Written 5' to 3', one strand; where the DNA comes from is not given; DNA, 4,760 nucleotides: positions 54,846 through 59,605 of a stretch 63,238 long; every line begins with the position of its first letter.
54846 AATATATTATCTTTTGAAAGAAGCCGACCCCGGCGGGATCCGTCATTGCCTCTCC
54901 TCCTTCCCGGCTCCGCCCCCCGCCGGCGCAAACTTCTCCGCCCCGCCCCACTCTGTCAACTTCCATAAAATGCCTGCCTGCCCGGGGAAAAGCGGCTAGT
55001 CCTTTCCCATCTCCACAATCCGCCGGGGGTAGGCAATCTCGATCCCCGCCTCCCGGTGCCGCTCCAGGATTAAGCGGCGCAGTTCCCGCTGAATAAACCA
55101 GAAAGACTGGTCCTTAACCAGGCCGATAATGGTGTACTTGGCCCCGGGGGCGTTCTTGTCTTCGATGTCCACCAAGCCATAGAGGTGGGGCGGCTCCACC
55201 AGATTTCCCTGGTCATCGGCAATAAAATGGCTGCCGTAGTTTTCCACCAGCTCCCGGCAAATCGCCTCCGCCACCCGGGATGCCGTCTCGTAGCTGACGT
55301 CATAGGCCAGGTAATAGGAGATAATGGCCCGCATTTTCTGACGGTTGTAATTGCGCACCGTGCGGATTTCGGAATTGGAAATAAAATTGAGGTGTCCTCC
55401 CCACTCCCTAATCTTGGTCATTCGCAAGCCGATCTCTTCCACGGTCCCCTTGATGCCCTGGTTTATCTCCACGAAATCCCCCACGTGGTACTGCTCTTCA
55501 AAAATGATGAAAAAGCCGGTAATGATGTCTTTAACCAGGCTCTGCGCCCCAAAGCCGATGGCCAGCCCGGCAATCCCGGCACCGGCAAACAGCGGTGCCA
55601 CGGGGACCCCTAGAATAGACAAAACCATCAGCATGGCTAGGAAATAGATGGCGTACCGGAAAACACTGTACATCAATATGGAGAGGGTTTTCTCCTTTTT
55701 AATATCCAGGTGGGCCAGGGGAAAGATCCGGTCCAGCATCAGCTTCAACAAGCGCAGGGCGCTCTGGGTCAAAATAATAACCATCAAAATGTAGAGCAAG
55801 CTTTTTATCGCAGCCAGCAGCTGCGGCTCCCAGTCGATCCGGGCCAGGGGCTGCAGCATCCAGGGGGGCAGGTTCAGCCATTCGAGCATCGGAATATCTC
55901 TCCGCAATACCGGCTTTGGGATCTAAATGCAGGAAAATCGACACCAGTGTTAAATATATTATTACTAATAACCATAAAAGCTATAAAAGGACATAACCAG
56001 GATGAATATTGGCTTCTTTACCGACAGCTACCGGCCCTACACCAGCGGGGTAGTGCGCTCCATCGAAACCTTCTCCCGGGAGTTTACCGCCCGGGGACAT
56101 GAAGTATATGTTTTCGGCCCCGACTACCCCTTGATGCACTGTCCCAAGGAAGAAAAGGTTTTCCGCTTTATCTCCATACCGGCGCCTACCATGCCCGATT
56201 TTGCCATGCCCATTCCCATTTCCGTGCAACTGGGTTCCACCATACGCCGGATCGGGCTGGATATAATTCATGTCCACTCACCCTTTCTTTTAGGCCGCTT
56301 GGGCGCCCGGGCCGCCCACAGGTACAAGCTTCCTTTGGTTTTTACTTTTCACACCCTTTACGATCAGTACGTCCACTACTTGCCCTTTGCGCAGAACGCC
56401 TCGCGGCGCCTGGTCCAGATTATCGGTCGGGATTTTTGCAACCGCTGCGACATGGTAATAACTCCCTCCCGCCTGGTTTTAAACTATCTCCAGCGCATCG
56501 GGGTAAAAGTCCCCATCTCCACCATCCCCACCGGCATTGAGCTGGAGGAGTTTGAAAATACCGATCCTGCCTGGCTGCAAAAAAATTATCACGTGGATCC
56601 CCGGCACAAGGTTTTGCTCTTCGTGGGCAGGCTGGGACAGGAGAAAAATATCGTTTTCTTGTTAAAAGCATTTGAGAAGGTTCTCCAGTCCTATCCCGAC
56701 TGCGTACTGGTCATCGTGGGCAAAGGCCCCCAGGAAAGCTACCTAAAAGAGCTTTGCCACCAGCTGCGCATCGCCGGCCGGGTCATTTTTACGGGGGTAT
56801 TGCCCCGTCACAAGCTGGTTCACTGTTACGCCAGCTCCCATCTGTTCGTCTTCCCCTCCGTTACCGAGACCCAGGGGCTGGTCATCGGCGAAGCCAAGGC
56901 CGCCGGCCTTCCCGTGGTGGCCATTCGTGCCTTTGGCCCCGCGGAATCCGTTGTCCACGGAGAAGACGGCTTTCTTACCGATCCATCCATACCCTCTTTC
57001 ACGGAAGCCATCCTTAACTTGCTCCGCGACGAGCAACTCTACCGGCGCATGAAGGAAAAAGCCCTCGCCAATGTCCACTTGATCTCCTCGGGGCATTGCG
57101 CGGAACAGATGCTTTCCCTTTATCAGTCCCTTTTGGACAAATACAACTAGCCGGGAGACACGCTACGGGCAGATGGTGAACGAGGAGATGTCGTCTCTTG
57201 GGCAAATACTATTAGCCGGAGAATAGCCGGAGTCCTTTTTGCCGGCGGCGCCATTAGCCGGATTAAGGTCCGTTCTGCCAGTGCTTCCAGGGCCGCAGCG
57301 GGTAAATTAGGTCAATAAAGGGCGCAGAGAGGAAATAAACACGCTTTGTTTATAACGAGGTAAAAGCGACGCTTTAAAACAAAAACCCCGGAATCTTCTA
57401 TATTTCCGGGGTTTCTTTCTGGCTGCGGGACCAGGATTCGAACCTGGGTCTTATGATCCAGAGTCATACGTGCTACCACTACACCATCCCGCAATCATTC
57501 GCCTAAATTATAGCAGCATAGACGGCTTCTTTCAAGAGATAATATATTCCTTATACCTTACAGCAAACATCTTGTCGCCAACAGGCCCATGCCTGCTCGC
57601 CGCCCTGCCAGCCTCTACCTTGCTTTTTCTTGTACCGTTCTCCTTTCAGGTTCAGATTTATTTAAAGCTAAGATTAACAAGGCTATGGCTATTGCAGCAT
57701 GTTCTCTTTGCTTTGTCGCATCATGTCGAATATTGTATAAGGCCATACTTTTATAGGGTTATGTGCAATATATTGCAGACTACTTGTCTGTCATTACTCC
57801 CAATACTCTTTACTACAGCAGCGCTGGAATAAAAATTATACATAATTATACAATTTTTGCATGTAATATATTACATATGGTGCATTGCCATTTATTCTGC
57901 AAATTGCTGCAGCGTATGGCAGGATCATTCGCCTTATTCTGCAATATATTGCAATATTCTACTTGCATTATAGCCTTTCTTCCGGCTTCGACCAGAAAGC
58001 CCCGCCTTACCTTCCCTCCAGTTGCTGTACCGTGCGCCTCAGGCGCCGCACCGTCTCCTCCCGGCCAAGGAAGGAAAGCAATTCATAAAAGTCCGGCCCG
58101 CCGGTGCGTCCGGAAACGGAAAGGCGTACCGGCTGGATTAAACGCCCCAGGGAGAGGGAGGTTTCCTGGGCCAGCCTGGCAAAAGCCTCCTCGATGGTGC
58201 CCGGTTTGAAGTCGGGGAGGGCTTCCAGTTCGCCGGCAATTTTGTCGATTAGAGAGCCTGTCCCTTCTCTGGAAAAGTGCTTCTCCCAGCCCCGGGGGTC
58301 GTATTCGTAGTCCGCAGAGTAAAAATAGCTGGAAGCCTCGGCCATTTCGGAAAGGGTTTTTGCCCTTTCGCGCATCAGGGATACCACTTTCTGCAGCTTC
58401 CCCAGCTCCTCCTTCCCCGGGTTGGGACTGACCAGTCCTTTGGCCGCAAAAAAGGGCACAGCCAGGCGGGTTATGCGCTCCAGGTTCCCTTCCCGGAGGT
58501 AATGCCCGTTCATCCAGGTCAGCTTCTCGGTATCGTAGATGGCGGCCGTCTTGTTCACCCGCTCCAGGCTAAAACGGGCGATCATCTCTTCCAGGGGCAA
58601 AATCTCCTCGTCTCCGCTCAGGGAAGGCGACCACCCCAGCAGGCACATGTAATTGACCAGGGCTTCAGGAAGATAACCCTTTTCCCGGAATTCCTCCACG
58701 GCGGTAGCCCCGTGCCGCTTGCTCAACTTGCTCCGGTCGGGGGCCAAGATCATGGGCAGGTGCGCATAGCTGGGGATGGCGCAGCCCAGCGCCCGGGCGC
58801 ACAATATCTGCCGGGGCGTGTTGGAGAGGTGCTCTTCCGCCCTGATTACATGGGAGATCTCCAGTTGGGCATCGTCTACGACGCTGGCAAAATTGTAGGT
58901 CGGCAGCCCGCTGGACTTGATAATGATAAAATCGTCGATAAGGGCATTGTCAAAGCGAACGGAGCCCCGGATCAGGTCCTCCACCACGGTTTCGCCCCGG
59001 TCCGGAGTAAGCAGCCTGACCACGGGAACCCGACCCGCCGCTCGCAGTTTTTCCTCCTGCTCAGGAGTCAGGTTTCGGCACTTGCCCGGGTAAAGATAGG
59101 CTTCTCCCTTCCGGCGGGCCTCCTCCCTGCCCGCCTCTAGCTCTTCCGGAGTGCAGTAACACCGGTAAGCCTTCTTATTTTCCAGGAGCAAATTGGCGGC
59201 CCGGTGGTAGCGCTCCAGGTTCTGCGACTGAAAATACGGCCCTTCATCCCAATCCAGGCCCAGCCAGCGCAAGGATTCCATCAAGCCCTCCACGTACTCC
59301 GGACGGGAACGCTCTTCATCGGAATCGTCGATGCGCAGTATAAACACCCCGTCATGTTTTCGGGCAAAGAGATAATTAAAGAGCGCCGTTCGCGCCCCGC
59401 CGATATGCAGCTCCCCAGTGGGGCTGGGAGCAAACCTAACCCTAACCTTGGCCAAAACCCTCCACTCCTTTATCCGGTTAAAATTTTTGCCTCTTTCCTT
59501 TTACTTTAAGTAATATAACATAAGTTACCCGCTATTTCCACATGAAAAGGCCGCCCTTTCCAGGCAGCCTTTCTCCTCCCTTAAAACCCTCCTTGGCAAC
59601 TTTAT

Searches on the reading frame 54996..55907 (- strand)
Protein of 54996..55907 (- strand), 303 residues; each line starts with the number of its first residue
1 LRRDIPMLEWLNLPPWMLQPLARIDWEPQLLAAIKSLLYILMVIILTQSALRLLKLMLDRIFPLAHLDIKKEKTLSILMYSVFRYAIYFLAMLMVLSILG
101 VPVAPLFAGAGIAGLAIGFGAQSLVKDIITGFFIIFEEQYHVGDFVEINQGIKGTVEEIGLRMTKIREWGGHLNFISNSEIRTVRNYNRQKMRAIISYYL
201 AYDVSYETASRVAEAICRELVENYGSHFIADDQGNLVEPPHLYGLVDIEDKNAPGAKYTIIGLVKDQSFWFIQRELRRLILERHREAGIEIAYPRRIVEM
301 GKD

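Call 66: search_protein_families(library=pfam, proteins=[window:54996-55907:-], max_evalue=0.00001)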
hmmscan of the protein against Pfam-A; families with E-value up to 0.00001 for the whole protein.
window:54996-55907:- (303 aa): 2 families
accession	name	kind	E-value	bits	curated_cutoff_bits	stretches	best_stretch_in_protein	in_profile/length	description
PF00924.24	MS_channel_2nd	-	7.4e-19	68.1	20.2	1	124-189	2-68/68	Mechanosensitive ion channel, beta-domain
PF21088.3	MS_channel_1st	-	1.7e-10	41.1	23.1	1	82-122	2-42/42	Mechanosensitive ion channel, transmembrane helices 2/3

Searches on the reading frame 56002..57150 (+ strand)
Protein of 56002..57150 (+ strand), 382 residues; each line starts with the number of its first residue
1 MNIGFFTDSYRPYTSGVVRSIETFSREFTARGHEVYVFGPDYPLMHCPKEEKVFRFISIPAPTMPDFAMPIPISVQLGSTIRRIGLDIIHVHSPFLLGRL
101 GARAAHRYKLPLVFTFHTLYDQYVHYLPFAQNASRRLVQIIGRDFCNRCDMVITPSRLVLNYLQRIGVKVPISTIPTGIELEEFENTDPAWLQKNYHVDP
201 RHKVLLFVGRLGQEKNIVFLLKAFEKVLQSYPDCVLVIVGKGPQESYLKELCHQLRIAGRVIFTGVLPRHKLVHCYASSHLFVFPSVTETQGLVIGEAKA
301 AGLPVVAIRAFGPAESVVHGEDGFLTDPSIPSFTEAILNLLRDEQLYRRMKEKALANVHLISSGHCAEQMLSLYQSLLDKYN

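Call 66: search_protein_families(library=pfam, proteins=[window:56002-57150:+], max_evalue=0.00001)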
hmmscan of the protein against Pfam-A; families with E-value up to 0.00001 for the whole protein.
window:56002-57150:+ (382 aa): 5 families
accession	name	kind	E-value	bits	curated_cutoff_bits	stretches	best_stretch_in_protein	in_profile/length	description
PF00534.26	Glycos_transf_1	-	7.3e-42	143.2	26.4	1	199-354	12-169/172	Glycosyl transferases group 1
PF13439.12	Glyco_transf_4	-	1.6e-37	129.6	28.5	1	15-182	2-169/170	Glycosyltransferase Family 4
PF13692.12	Glyco_trans_1_4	-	3.1e-35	121.9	27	1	203-343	2-142/142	Glycosyl transferases group 1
PF13579.12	Glyco_trans_4_4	-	1.2e-20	74.9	29.7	1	16-178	2-158/158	Glycosyl transferase 4-like domain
PF20706.3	GT4-conflict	-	9.8e-06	25.2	26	0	200-315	195-318/385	Family 4 Glycosyltransferase in conflict systems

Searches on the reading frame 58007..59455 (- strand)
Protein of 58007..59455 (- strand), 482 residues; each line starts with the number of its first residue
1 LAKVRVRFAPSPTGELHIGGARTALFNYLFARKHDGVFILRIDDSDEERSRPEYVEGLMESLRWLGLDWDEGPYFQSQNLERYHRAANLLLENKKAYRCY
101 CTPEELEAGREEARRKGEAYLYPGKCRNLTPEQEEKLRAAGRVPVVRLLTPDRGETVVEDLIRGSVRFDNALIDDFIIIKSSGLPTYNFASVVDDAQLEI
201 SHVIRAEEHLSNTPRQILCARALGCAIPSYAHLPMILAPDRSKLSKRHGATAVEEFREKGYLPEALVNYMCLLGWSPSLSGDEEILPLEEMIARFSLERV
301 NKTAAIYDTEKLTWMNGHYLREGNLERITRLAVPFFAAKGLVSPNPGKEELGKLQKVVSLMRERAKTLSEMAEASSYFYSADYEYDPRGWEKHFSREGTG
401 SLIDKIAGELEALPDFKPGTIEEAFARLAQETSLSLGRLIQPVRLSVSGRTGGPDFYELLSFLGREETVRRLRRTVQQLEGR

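Call 66: search_protein_families(library=pfam, proteins=[window:58007-59455:-], max_evalue=0.00001)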
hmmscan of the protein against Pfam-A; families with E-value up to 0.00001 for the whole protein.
window:58007-59455:- (482 aa): 2 families
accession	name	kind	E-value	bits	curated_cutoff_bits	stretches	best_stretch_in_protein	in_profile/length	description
PF00749.27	tRNA-synt_1c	-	1.5e-101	339.8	23.4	1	3-314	1-314/314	tRNA synthetases class I (E and Q), catalytic domain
PF19269.4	Anticodon_2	-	8.6e-32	110.9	23.6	1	331-475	5-140/141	Anticodon binding domain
